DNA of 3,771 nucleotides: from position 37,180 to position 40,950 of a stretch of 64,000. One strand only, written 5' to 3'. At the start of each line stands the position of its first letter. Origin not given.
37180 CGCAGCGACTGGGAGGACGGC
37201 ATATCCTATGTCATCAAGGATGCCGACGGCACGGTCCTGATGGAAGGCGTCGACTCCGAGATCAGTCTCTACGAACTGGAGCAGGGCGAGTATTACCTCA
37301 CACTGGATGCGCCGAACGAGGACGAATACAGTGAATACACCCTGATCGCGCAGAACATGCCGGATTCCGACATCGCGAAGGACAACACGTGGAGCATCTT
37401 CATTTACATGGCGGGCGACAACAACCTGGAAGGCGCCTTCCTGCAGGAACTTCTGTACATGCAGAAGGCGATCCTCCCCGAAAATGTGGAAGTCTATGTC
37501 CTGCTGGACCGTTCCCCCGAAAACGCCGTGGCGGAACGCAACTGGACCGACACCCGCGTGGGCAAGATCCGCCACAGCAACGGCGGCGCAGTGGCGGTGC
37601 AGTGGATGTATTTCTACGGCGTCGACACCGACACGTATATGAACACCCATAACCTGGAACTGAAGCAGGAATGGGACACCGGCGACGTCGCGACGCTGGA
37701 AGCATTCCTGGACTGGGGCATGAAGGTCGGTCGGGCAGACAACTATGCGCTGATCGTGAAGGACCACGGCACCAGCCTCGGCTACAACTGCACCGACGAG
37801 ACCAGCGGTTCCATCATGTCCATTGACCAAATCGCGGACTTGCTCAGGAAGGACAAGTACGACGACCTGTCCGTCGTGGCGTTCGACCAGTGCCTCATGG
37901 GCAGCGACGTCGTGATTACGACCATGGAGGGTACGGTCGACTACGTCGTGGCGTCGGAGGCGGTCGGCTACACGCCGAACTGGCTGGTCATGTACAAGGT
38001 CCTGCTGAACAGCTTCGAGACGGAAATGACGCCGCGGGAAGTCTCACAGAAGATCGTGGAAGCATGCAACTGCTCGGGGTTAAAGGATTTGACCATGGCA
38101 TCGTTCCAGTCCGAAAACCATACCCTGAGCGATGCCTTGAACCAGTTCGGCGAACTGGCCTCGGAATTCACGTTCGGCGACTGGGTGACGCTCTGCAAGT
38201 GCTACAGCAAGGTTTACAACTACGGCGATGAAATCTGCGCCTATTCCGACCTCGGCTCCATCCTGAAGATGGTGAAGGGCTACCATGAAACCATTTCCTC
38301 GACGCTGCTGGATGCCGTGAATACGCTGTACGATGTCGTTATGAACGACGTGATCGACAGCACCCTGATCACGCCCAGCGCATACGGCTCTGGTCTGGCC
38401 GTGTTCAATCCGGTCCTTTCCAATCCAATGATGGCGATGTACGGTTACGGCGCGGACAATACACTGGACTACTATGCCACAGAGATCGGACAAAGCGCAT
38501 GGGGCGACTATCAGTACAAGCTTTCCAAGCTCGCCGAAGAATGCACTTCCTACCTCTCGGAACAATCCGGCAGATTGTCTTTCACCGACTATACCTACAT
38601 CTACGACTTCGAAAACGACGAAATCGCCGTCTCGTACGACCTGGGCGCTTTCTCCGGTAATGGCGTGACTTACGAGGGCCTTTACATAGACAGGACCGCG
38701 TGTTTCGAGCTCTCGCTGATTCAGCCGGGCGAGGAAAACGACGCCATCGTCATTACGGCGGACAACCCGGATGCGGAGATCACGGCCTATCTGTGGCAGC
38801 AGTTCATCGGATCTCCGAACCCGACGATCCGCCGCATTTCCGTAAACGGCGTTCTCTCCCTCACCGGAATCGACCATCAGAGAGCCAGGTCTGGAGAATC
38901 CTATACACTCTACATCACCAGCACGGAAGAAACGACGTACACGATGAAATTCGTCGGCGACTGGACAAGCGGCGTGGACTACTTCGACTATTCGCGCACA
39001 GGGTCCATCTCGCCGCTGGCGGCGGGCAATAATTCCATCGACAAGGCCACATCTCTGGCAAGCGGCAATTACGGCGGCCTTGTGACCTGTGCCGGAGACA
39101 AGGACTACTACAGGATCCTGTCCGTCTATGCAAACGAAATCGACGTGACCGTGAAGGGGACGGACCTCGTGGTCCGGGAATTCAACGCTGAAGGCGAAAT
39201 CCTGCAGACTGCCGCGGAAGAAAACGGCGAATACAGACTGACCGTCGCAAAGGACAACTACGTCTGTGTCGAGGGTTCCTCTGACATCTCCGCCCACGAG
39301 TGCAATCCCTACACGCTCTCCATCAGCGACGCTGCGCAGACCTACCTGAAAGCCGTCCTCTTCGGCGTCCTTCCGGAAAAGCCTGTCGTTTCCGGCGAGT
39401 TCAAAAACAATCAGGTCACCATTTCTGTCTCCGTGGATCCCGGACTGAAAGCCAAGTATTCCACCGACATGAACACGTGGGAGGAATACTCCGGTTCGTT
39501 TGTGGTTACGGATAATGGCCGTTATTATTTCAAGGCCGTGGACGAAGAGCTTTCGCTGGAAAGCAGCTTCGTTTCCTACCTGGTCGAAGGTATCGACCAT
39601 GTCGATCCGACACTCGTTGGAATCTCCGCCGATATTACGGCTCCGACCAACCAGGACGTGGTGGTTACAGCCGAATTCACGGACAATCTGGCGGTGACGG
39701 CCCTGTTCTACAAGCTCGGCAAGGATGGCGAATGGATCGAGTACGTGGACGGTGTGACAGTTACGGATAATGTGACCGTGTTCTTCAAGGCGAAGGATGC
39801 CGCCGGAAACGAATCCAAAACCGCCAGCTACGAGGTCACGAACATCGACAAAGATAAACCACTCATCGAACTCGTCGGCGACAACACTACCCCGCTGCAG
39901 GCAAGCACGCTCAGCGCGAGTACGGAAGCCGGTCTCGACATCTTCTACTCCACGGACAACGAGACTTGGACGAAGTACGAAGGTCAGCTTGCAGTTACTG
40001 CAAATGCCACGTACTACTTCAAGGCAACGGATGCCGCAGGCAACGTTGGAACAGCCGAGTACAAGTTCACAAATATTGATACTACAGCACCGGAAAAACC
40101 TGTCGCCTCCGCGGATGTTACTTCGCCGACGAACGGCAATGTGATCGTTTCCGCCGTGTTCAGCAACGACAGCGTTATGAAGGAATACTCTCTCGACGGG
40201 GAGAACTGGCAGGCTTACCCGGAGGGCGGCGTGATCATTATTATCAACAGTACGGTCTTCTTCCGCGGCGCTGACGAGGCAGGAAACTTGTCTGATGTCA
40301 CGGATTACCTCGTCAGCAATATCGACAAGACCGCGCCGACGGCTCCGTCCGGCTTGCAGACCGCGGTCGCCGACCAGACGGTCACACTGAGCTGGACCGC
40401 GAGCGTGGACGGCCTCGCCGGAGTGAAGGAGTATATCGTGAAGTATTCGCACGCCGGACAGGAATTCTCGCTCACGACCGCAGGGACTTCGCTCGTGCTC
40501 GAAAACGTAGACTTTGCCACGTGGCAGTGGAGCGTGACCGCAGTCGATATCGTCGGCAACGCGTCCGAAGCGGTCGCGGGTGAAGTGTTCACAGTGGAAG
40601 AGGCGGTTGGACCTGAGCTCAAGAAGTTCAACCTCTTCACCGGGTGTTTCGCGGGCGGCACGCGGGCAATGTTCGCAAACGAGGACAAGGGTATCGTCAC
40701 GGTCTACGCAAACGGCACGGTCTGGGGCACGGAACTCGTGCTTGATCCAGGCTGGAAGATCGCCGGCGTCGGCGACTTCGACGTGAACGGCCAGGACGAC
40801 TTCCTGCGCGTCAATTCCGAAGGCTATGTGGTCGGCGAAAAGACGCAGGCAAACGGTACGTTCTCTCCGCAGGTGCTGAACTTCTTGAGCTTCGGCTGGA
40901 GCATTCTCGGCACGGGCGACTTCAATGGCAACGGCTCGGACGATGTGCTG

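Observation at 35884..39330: Clostripain-like C11 cysteine peptidase embedded inside the giant protein between PPC-like domains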

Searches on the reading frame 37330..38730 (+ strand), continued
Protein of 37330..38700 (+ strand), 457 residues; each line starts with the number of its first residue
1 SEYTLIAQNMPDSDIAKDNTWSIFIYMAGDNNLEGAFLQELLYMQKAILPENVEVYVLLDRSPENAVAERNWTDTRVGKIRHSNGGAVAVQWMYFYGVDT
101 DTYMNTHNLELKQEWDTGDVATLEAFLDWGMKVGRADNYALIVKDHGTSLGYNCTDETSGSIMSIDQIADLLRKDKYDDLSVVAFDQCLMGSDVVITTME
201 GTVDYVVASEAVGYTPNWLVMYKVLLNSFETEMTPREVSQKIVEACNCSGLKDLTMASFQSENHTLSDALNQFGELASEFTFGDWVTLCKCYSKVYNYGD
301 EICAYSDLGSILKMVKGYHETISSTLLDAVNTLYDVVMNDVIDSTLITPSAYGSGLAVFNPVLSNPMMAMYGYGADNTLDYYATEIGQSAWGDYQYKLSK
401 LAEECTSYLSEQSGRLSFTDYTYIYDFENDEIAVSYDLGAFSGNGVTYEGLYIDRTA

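Call 42: find_encoding_contigs(protein=P0051, flank=10000, max_places=4)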
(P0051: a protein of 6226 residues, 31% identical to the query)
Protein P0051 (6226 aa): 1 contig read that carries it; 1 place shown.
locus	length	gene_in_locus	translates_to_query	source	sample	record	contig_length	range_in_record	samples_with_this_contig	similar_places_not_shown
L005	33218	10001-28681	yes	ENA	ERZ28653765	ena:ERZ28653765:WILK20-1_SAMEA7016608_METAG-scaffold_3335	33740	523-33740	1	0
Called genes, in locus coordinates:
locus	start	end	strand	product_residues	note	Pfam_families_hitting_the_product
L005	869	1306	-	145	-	-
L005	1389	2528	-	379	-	-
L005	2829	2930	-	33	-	-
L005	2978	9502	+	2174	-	PF16168:AIDA, PF00353:HemolysinCabind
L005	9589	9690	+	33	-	-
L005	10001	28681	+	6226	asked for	PF13290:CHB_HEX_C_1 (faint), PF16168:AIDA (weak), PF01640:Peptidase_C10, PF00041:fn3 (faint), PF07705:CARDB, PF04151:PPC (weak), PF04151:PPC, PF03415:Peptidase_C11, +2 more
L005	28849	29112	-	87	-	PF01443:Viral_helicase1 (weak), PF13538:UvrD_C_2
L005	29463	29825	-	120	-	PF03061:4HBT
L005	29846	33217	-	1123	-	?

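Call 46: list_cluster_members(proteins=[P0031, P0034, P0042, P0044, P0045, P0051, P0160, P0166, P0059, P0085])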
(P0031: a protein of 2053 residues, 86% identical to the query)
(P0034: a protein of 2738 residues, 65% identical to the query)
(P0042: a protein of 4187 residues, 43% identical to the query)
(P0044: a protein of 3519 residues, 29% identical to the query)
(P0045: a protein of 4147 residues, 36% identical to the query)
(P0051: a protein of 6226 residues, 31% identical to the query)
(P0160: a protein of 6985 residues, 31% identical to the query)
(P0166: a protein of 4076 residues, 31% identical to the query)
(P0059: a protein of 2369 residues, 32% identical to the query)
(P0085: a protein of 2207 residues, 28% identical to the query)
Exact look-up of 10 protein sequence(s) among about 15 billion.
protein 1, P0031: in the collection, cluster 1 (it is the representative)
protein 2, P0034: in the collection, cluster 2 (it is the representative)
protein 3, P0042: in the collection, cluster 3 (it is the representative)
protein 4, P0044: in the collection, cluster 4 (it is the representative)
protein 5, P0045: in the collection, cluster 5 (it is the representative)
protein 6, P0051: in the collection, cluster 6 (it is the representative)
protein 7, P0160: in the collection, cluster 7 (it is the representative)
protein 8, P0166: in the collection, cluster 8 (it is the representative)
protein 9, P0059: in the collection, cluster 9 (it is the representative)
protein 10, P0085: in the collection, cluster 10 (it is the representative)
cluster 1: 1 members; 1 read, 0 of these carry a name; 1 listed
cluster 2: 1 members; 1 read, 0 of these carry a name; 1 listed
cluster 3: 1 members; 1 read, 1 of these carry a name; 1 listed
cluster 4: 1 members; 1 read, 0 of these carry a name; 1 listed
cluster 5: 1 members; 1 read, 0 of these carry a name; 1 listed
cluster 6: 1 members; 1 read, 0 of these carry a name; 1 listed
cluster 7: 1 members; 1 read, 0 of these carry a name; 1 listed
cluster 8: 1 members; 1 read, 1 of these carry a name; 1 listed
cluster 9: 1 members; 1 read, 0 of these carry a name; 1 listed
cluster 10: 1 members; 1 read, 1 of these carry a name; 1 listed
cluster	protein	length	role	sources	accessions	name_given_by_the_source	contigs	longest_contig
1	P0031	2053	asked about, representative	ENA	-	-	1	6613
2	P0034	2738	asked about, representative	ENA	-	-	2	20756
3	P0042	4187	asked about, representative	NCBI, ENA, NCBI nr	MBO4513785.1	MAG: AIDA repeat-containing protein [Victivallales bacterium] | AIDA repeat-containing protein [Victivallales bacterium]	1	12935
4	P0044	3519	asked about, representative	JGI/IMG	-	-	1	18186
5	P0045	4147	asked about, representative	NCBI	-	-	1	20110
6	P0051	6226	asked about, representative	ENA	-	-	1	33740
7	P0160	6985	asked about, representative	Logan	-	-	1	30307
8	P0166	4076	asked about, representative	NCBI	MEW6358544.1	MAG: FG-GAP-like repeat-containing protein [Planctomycetota bacterium]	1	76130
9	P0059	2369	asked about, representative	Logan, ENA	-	-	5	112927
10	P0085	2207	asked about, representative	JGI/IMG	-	subtilase family serine protease/regulation of enolase protein 1 (concanavalin A-like ...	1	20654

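Call 54: search_protein_families(library=pfam, proteins=[L001:7856-8500:+, L001:8497-11079:+, L001:12996-14768:-, L001:11459-12664:-, L003:5406-6551:-, L003:7469-9370:-, L003:9558-10628:+, L003:10647-12149:-, L003:12200-13528:-, L001:6248-7747:+], max_evalue=0.001)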
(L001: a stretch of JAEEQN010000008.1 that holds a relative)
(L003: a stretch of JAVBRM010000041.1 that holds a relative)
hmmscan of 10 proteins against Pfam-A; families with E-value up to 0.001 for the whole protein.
L001:7856-8500:+ (214 aa): 1 family
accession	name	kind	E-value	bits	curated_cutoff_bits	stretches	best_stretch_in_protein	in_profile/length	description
PF04542.20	Sigma70_r2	-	8e-07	29.2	24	1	24-92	2-69/71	Sigma-70 region 2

L001:8497-11079:+ (860 aa): 1 family
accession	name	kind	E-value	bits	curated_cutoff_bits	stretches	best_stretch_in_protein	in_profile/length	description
PF00069.31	Pkinase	-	1.9e-17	63.9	31.7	1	26-224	9-198/263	Protein kinase domain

L001:12996-14768:- (590 aa): 4 families
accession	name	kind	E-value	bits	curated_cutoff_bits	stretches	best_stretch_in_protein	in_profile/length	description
PF01370.27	Epimerase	-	2.7e-42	145.3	20.9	1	245-493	1-240/240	NAD dependent epimerase/dehydratase family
PF00551.24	Formyl_trans_N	-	3.7e-24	85.9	26.1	1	2-103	79-180/181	Formyl transferase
PF16363.11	GDP_Man_Dehyd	-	6.1e-21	75.7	27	1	246-571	1-331/332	GDP-mannose 4,6 dehydratase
PF02911.23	Formyl_trans_C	-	6.6e-18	65.2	21.1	1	130-220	4-96/100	Formyl transferase, C-terminal domain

L001:11459-12664:- (401 aa): 3 families
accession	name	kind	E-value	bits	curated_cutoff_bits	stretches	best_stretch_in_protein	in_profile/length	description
PF04263.21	TPK_catalytic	-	3.9e-23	82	30.7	1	216-313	4-106/113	Thiamin pyrophosphokinase, catalytic domain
PF21275.2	Thi_PPkinase_C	-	2e-11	44.1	27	1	325-392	1-65/69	Thiamin pyrophosphokinase, substrate-binding domain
PF01973.23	MptE-like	-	4.6e-05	23.7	34.6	1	213-252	43-81/171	6-hydroxymethylpterin diphosphokinase MptE-like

L003:5406-6551:- (381 aa): 2 families
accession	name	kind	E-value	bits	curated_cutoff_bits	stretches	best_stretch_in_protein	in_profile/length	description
PF06271.18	RDD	-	2.3e-10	41.3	24.1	1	280-368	37-136/137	RDD family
PF14237.11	GYF_2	-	1.4e-06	28.4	25.8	1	3-50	2-48/50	GYF domain 2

L003:7469-9370:- (633 aa): 0 families

L003:9558-10628:+ (356 aa): 5 families
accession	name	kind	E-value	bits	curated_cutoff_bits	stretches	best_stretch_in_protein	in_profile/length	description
PF02527.21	GidB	-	1.2e-33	116.4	27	1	152-308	3-151/184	rRNA small subunit methyltransferase G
PF13847.12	Methyltransf_31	-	2.2e-08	34.4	27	1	204-294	7-101/145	Methyltransferase domain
PF13649.12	Methyltransf_25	-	1e-05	26.5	27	1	206-278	3-71/97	Methyltransferase domain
PF02390.23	Methyltransf_4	-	1.9e-05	24.7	24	1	204-262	5-63/173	Putative methyltransferase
PF05175.20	MTS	-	7.8e-05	22.8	23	1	203-258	34-89/170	Methyltransferase small domain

L003:10647-12149:- (500 aa): 2 families
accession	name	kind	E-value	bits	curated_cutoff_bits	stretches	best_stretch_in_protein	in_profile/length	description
PF01546.33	Peptidase_M20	-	1.4e-11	45.1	24.6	1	141-443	21-203/206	Peptidase family M20/M25/M40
PF07687.19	M20_dimer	-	3.5e-07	30.6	21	1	252-343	10-101/107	Peptidase dimerisation domain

L003:12200-13528:- (442 aa): 6 families
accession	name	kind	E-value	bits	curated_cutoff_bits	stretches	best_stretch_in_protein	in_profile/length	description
PF13365.12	Trypsin_2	-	6.2e-31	108.5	27.6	1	75-214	1-144/144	Trypsin-like peptidase domain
PF00089.32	Trypsin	-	4.2e-18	66.4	20.6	1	72-236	24-218/220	Trypsin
PF17820.7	PDZ_6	-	1.9e-11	44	27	1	270-322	2-53/54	PDZ domain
PF13180.12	PDZ_2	-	1.6e-10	41.6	27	1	261-321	12-67/80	PDZ domain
PF00595.29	PDZ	-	3e-07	31.1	23.2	0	265-321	24-80/81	PDZ domain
PF10459.15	Peptidase_S46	-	0.00055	19.2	22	0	191-215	626-650/698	Peptidase S46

L001:6248-7747:+ (499 aa): 2 families
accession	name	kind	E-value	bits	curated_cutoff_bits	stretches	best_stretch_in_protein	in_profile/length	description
PF00353.25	HemolysinCabind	-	2.3e-12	47.1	23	2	348-376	8-36/36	RTX calcium-binding nonapeptide repeat (4 copies)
PF13290.12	CHB_HEX_C_1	-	3.4e-08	33.7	22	1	6-55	9-63/67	Chitobiase/beta-hexosaminidase C-terminal domain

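Call 55: find_encoding_contigs(protein=P0045, flank=8000, max_places=2)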
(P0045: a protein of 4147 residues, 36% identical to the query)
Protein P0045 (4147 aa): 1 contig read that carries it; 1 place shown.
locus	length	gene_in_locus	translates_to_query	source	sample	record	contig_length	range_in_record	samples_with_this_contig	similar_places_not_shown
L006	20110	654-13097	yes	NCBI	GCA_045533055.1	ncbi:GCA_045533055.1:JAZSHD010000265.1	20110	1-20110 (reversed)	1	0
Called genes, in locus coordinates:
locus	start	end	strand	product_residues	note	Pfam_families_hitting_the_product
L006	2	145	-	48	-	?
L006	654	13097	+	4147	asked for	PF18962:Por_Secre_tail (faint), PF16168:AIDA (weak), PF07705:CARDB, PF00041:fn3 (faint), PF07705:CARDB, PF04151:PPC, PF03415:Peptidase_C11, PF00353:HemolysinCabind, +1 more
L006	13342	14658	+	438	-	PF05697:Trigger_N, PF05698:Trigger_C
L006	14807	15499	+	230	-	PF01325:Fe_dep_repress, PF02742:Fe_dep_repr_C, PF04023:FeoA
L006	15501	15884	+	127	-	-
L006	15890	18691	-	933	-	PF00515:TPR_1 (faint), PF07719:TPR_2 (faint), PF13428:TPR_14 (faint), PF13432:TPR_16 (faint), PF24575:TPR_Slam (faint), PF23914:TPR_CcmH_CycH (faint), PF12895:ANAPC3 (faint), PF14559:TPR_19 (weak), +1 more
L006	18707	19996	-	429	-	PF13167:GTP-bdg_N, PF16360:GTP-bdg_M, PF01926:MMR_HSR1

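Call 56: find_encoding_contigs(protein=P0044, flank=8000, max_places=2)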
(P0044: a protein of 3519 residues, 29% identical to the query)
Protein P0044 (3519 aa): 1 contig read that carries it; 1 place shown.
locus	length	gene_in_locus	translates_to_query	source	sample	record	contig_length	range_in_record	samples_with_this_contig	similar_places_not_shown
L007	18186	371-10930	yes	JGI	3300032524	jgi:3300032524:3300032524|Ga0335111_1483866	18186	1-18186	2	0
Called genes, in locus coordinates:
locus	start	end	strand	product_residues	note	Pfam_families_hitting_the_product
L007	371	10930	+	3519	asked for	PF15780:ASH (faint), PF16116:DUF4832 (faint), PF07705:CARDB, PF03415:Peptidase_C11, PF03415:Peptidase_C11, PF07705:CARDB, PF03415:Peptidase_C11, PF22544:HYDIN_VesB_CFA65-like_Ig, +3 more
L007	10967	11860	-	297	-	PF13690:CheX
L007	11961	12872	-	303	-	PF05677:DUF818 (weak), PF00561:Abhydrolase_1, PF12146:Hydrolase_4, PF12697:Abhydrolase_6, PF20408:Abhydrolase_11 (faint)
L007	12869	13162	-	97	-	-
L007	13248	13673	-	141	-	PF14078:DUF4259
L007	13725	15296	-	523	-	PF13230:GATase_4 (weak), PF13522:GATase_6, PF13537:GATase_7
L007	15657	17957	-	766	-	PF08487:VIT, PF00092:VWA, PF10138:vWA-TerF-like (weak), PF13519:VWA_2, PF13768:VWA_3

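Call 57: find_encoding_contigs(protein=P0166, flank=8000, max_places=2)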
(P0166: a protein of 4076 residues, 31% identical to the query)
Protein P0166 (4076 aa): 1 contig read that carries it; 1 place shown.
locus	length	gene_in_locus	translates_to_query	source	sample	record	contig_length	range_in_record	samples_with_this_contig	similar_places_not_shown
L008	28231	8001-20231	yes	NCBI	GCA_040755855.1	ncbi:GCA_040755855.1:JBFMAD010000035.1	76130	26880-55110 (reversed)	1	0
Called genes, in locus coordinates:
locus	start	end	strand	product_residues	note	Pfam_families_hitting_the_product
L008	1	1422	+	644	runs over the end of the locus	PF16697:Yop-YscD_cpl, PF00498:FHA, PF01590:GAF, PF13185:GAF_2, PF00158:Sigma54_activat, PF14532:Sigma54_activ_2, PF25601:AAA_lid_14, PF02954:HTH_8, +3 more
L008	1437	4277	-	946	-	PF04851:ResIII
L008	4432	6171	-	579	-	PF01555:N6_N4_Mtase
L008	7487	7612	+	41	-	-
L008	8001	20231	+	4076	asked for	PF15892:BNR_4 (faint), PF01839:FG-GAP (weak), PF13517:FG-GAP_3, PF01839:FG-GAP (weak), PF13517:FG-GAP_3, PF04151:PPC, PF04151:PPC (weak), PF03415:Peptidase_C11, +1 more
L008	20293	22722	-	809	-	-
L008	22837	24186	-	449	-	PF07228:SpoIIE, PF13581:HATPase_c_2, PF02518:HATPase_c (weak)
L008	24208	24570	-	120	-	PF01740:STAS, PF13466:STAS_2 (weak)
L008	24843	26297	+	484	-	-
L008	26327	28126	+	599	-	-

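Call 58: find_encoding_contigs(protein=P0160, flank=8000, max_places=2)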
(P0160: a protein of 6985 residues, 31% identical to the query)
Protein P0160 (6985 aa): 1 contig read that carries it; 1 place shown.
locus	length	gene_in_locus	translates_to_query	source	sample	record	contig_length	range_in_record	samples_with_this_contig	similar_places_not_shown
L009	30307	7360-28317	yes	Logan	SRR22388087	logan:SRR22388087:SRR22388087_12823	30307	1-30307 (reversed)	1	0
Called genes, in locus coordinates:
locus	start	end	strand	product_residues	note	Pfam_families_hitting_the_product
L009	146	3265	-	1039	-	PF05860:TPS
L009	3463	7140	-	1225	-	PF17164:DUF5122, PF00353:HemolysinCabind (weak)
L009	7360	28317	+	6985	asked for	PF18962:Por_Secre_tail (faint), PF23623:GBD_IRG7_N (faint), PF04151:PPC (weak), PF03160:Calx-beta (weak), PF04151:PPC, PF05345:He_PIG, PF03415:Peptidase_C11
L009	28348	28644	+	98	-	-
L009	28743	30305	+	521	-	?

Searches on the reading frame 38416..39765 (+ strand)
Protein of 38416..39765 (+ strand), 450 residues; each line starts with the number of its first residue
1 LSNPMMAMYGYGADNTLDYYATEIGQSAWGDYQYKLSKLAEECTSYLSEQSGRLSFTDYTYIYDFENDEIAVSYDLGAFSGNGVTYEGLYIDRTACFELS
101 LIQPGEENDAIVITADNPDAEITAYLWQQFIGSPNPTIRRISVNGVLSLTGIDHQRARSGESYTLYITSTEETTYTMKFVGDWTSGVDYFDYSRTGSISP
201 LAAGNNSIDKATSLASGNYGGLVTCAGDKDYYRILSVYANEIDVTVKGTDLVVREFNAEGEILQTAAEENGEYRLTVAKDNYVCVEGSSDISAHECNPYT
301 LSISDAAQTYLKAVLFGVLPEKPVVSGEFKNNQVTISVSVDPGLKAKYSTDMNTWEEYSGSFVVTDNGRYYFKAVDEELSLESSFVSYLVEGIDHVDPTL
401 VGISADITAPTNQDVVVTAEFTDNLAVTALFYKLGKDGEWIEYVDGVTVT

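Call 16: search_protein_families(library=pfam, proteins=[window:38416-39765:+], max_evalue=0.1)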
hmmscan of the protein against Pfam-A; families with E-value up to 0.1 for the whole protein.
window:38416-39765:+ (450 aa): 2 families
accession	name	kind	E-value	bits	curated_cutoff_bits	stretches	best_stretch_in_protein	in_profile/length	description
PF03174.19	CHB_HEX_C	-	0.024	15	23.6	1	324-365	16-58/76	Chitobiase/beta-hexosaminidase C-terminal domain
PF07873.16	YabP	-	0.085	13.1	27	0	238-262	30-53/64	YabP family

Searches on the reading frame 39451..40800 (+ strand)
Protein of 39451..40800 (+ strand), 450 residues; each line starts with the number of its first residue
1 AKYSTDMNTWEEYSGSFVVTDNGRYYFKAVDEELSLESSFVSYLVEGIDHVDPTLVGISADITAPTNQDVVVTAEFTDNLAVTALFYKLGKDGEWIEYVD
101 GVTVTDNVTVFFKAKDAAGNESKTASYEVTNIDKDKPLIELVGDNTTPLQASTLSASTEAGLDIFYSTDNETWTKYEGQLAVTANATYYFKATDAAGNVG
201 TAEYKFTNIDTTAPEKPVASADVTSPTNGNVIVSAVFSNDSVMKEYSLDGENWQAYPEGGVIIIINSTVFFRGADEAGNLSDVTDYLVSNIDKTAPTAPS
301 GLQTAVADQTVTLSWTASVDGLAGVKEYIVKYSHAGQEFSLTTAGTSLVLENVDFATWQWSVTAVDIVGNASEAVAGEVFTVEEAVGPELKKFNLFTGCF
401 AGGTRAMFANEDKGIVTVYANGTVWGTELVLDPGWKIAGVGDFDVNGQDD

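Call 16: search_protein_families(library=pfam, proteins=[window:39451-40800:+], max_evalue=0.1)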
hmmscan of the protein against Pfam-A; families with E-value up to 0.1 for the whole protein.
window:39451-40800:+ (450 aa): 5 families
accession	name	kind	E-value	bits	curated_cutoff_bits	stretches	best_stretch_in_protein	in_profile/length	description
PF03174.19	CHB_HEX_C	-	9.2e-05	22.7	23.6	0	153-185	25-58/76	Chitobiase/beta-hexosaminidase C-terminal domain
PF13290.12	CHB_HEX_C_1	-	0.00069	20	22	1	152-199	10-62/67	Chitobiase/beta-hexosaminidase C-terminal domain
PF17851.8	GH43_C2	-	0.0069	16.6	22.7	0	186-260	85-160/203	Beta xylosidase C-terminal Concanavalin A-like domain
PF00754.31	F5_F8_type_C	-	0.01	16.4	28.2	0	163-186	67-89/127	F5/8 type C domain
PF19077.6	Big_13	-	0.077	13.9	27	0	87-130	56-99/102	Bacterial Ig-like domain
